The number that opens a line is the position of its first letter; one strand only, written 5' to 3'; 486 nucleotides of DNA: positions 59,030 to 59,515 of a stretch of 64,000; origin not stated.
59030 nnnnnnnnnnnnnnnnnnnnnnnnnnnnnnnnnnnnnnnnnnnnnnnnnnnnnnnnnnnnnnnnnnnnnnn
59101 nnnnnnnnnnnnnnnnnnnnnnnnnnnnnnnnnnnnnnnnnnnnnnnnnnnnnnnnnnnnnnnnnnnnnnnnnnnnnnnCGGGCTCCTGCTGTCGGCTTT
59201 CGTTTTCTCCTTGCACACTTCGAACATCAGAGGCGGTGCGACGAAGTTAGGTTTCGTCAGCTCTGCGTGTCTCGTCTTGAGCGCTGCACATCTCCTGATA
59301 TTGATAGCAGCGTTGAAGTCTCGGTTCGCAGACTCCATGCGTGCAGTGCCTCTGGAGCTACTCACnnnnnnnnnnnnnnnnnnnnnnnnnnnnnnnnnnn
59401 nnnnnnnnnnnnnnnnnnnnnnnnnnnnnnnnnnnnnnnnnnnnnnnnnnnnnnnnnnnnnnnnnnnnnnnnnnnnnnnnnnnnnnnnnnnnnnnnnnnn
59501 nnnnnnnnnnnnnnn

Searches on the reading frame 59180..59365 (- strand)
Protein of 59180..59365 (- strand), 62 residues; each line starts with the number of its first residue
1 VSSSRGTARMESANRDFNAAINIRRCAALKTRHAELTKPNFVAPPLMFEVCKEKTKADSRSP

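Call 11: search_protein_families(library=pfam, max_evalue=1, proteins=[window:59180-59365:-])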
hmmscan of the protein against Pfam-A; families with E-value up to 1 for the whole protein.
window:59180-59365:- (62 aa): 1 family
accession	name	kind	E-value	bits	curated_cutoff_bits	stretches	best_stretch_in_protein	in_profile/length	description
PF07282.18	Cas12f1-like_TNB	-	0.15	12.7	26.3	1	12-23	49-60/60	Cas12f1-like, TNB domain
